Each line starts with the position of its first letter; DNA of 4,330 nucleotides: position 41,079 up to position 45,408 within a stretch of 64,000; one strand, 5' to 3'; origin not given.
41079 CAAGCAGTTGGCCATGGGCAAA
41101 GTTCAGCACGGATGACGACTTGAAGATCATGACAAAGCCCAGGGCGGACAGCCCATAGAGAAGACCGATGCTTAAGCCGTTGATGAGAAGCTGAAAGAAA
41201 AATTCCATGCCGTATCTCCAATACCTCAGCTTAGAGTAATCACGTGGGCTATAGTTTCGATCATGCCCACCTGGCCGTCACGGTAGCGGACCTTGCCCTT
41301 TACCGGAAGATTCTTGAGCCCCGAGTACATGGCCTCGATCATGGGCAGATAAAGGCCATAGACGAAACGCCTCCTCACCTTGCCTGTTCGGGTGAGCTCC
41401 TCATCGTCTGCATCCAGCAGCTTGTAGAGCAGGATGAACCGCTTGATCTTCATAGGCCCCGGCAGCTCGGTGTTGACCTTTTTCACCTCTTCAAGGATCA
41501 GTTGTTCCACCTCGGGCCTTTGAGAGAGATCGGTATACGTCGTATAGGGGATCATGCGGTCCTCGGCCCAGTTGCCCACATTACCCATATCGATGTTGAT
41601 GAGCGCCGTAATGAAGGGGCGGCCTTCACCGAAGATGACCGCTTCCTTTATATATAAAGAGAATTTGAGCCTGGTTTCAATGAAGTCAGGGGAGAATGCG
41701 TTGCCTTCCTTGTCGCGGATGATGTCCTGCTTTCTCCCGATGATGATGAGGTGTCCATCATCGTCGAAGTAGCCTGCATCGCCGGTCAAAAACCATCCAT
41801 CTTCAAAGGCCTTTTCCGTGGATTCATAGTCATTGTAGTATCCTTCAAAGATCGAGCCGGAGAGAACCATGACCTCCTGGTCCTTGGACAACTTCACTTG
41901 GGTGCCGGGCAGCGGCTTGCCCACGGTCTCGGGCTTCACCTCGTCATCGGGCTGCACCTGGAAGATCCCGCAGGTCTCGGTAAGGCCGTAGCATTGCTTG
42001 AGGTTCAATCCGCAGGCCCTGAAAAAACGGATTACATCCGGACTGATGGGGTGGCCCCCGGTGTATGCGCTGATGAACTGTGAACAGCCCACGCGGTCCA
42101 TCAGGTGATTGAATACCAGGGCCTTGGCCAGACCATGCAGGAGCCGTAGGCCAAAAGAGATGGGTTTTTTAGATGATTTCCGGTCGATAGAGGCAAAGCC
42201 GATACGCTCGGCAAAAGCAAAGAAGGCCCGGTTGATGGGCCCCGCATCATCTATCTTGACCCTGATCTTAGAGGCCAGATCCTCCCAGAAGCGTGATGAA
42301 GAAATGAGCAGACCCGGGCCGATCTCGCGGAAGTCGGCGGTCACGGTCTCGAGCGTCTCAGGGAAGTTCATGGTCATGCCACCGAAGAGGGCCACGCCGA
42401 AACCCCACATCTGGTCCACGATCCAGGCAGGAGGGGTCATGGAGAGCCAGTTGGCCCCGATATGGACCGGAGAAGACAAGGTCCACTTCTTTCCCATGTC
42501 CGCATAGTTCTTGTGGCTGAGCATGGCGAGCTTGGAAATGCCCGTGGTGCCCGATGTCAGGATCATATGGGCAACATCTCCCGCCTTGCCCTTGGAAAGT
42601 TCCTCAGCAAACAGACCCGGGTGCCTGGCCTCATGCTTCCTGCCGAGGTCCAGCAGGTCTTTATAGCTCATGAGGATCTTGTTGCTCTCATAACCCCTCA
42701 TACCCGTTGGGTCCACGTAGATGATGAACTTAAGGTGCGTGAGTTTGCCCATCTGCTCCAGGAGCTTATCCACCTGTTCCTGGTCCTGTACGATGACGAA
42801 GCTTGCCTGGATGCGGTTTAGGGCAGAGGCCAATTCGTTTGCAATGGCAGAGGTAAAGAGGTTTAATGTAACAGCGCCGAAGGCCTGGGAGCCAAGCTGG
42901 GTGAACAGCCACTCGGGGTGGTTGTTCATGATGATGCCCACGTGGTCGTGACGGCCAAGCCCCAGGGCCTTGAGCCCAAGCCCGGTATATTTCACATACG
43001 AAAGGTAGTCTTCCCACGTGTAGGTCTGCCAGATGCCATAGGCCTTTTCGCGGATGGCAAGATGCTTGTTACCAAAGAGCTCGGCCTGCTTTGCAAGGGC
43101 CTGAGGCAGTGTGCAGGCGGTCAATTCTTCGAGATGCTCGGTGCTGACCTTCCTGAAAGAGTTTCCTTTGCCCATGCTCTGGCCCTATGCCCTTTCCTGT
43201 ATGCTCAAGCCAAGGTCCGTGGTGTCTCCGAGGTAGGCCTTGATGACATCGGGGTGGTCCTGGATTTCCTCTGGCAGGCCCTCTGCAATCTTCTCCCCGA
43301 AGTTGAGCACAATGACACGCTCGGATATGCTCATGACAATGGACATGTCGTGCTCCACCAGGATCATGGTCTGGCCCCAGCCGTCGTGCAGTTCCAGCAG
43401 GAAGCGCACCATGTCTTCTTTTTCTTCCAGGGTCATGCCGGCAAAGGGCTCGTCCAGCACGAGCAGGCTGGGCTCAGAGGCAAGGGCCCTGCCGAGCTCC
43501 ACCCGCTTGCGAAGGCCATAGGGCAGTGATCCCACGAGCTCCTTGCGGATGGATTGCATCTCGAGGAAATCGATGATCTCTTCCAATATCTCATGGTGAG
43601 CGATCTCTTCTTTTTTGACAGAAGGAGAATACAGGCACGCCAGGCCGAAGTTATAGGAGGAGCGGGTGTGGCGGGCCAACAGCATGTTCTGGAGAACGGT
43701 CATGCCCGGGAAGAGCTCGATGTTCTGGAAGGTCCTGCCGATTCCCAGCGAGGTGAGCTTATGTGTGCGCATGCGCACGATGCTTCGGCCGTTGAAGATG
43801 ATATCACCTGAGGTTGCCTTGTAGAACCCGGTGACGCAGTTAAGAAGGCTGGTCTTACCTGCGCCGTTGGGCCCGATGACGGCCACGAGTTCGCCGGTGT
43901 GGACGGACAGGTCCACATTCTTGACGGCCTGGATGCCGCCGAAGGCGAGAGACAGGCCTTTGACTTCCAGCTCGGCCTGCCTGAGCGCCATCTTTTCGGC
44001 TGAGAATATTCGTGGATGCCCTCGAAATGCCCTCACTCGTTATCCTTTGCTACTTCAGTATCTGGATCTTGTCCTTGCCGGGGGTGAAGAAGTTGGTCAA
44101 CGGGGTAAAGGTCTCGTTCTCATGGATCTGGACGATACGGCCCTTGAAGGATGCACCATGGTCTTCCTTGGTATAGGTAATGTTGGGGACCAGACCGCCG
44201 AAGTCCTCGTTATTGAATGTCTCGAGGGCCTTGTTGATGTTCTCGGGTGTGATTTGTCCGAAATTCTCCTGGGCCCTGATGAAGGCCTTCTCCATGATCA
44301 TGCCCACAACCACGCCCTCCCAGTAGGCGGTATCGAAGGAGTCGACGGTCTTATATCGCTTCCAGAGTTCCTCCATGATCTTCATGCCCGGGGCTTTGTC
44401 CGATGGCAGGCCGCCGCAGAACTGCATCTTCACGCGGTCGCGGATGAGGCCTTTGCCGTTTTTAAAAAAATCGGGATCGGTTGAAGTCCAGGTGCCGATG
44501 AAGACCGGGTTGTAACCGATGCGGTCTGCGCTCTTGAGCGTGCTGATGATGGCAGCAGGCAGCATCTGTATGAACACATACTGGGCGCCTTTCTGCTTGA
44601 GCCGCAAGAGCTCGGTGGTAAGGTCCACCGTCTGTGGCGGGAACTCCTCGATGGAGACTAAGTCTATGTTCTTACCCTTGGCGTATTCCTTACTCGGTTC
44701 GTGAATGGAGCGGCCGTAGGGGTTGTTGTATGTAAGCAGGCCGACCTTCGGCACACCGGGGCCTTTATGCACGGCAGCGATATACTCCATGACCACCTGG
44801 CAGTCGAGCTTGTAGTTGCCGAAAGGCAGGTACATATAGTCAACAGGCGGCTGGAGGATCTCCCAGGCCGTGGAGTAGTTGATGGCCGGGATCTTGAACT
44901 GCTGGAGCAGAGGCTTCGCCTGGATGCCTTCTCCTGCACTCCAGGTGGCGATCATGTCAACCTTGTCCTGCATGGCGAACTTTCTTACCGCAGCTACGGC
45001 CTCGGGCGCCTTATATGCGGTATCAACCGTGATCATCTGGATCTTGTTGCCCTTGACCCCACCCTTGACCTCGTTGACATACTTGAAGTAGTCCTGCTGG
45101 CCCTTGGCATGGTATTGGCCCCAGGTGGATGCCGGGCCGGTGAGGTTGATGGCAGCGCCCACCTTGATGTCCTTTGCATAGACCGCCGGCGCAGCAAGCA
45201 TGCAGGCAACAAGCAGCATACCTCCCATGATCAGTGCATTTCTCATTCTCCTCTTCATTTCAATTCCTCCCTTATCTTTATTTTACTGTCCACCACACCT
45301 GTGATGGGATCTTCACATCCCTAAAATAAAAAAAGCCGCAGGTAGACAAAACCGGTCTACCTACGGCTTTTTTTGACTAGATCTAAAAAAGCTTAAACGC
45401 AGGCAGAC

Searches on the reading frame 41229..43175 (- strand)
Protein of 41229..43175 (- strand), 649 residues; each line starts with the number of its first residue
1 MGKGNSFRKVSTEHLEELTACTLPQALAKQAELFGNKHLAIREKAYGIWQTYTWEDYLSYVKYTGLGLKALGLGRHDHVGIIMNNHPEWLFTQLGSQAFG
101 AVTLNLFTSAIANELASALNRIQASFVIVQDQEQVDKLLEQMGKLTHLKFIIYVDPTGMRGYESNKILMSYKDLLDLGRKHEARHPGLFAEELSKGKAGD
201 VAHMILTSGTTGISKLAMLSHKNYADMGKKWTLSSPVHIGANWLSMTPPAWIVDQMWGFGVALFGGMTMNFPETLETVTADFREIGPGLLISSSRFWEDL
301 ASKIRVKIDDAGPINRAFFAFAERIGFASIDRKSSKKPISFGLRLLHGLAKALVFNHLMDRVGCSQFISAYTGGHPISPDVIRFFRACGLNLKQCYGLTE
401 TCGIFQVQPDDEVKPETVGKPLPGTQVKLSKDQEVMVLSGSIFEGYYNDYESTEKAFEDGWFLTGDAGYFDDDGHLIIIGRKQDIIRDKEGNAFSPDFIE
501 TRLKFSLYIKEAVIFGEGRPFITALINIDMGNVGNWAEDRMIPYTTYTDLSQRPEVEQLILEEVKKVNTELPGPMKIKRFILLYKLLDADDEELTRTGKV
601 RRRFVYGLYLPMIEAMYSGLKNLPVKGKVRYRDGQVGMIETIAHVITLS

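Call 37: search_protein_families(library=pfam, proteins=[window:41229-43175:-], max_evalue=0.00001)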
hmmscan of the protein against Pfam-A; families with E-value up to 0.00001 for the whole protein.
window:41229-43175:- (649 aa): 2 families
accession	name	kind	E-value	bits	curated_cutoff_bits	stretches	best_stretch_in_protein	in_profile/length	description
PF00501.34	AMP-binding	-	2.1e-54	185.2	29.9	1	29-434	3-371/384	AMP-binding enzyme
PF23562.2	AMP-binding_C_3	-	6.1e-10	40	20.8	1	484-619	2-122/124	AMP-binding enzyme C-terminal domain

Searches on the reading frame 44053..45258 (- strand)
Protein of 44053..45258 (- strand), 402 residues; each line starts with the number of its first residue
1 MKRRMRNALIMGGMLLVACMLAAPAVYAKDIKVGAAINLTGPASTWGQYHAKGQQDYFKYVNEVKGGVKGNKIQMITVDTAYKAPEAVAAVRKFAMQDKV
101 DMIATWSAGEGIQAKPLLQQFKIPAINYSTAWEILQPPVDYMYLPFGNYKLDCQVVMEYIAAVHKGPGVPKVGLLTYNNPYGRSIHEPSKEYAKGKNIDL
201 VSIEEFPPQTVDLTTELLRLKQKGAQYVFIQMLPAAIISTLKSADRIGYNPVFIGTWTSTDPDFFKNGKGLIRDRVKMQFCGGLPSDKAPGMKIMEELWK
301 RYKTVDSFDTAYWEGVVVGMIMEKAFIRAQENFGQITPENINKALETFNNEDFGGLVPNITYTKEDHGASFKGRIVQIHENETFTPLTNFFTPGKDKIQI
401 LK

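Call 37: search_protein_families(library=pfam, proteins=[window:44053-45258:-], max_evalue=0.00001)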
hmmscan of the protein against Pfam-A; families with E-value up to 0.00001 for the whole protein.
window:44053-45258:- (402 aa): 2 families
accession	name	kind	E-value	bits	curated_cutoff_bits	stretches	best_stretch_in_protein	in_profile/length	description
PF13458.12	Peripla_BP_6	-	3.4e-47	162.2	31.7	1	31-380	2-340/343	Periplasmic binding protein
PF01094.35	ANF_receptor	-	3.5e-12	46.5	25.4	1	59-259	11-217/353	Receptor family ligand binding region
